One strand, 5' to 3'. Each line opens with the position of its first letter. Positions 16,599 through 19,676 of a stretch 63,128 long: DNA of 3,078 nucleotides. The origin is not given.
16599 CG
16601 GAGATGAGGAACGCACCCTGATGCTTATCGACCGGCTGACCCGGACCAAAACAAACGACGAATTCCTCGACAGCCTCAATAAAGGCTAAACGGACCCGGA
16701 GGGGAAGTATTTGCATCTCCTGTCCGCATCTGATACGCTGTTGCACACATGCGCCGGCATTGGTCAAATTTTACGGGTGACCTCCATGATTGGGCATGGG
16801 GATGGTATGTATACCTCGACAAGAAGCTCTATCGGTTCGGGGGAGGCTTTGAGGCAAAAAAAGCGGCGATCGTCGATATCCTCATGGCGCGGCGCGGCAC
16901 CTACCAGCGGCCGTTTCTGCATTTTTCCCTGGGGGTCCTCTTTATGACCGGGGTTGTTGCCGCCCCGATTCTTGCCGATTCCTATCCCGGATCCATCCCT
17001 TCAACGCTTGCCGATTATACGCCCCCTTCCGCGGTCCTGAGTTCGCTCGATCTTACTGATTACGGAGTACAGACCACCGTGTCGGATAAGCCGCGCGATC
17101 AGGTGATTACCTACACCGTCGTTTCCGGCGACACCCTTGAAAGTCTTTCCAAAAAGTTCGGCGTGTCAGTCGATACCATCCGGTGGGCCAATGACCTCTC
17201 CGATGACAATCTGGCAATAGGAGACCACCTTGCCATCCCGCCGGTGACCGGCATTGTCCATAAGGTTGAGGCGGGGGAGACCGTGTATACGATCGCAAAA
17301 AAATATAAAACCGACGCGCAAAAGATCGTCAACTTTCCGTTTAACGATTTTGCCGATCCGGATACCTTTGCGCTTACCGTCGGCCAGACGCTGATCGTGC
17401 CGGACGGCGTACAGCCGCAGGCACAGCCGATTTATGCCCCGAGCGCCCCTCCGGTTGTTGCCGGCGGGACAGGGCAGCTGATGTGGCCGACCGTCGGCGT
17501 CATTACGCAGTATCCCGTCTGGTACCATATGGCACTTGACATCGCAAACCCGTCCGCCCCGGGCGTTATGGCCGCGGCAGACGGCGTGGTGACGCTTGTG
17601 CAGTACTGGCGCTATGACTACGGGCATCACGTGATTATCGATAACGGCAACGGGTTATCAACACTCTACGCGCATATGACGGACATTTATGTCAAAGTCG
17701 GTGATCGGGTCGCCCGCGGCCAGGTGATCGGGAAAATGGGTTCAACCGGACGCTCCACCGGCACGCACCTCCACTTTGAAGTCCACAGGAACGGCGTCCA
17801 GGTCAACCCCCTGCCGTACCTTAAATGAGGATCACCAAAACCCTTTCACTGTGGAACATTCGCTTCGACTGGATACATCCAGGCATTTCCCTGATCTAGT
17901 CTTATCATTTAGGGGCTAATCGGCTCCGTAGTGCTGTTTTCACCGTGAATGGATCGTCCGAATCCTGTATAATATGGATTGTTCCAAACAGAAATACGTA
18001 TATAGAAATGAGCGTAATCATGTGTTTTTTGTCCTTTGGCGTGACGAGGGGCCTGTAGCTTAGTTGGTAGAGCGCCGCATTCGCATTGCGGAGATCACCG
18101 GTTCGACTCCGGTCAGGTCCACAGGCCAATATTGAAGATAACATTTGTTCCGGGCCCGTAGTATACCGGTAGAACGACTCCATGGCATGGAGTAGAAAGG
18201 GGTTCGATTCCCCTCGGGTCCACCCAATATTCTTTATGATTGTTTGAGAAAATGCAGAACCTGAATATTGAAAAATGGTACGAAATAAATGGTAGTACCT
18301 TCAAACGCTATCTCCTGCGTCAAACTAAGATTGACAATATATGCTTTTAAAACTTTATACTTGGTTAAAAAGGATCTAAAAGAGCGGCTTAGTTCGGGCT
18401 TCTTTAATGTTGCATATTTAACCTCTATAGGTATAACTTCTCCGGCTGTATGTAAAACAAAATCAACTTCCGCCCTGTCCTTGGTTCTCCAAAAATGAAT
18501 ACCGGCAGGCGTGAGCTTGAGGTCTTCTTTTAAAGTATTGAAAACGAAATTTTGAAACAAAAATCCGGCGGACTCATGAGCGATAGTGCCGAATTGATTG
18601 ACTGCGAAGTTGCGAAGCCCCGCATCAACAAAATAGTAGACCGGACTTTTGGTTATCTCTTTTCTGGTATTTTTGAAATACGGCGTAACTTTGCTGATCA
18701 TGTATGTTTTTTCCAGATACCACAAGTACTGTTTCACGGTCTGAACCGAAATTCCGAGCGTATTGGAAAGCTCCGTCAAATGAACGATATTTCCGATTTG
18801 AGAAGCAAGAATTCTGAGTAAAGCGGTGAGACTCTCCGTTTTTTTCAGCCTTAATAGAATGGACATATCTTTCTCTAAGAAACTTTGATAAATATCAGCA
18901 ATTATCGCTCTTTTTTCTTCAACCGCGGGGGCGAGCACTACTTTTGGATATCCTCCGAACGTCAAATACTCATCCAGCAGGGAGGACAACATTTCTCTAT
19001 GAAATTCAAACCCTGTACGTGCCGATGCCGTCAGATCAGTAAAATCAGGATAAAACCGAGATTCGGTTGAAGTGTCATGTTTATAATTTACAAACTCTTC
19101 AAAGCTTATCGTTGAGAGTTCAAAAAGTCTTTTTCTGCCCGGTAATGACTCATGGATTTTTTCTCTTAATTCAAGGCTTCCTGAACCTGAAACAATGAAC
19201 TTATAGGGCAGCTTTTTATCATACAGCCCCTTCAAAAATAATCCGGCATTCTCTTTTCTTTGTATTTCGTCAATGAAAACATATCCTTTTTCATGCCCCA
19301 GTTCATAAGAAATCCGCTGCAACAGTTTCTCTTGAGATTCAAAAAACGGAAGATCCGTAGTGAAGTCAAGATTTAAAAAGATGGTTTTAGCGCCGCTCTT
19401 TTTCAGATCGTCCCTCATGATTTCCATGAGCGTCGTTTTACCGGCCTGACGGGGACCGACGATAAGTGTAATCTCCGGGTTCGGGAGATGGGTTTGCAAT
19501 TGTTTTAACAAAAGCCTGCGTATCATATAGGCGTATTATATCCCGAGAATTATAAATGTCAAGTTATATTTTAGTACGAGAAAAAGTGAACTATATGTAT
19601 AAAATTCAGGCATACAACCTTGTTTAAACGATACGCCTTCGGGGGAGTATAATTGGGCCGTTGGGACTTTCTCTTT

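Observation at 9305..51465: Exceptional concentration of GT-C-like polytopic membrane proteins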

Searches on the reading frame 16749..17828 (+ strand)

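Call 5: search_protein_families(library=pfam, proteins=[window:16749-17828:+], max_evalue=0.01)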
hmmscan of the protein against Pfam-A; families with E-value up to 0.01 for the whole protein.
window:16749-17828:+ (359 aa): 3 families
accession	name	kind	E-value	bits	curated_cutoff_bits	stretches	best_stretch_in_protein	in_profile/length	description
PF01551.29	Peptidase_M23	-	4.3e-31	107.4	28.7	1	259-354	2-96/96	Peptidase family M23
PF01476.26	LysM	-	9e-23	80.4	20.9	2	122-164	1-43/43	LysM domain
PF23473.1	LysM3_LYK4_5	-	9.6e-10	38.8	29.3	1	120-154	3-37/48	LYK4/5 LysM3 domain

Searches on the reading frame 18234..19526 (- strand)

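Call 5: search_protein_families(library=pfam, proteins=[window:18234-19526:-], max_evalue=0.01)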
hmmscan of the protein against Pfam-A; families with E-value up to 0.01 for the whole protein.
window:18234-19526:- (430 aa): 8 families
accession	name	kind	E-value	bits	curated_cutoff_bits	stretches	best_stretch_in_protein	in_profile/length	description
PF13635.12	DUF4143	-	4.2e-41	140.8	28.1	1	218-372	1-160/160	Domain of unknown function (DUF4143)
PF13173.12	AAA_14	-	5.6e-29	101.2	27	1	18-145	3-128/129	AAA domain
PF14516.12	AAA_35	-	0.0002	20.7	27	1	22-78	36-91/331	AAA-like domain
PF13401.12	AAA_22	-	0.00038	21.2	27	1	18-90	6-65/130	AAA domain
PF13191.12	AAA_16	-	0.00076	20.5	32.6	1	6-57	12-62/167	AAA ATPase domain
PF13476.12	AAA_23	-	0.0061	17.7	27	1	16-81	18-84/201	AAA domain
PF00005.33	ABC_tran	-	0.0073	17.4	25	0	7-57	1-51/137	ABC transporter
PF01637.24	ATPase_2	-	0.0086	16.3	33.2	0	13-70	14-76/225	ATPase domain predominantly from Archaea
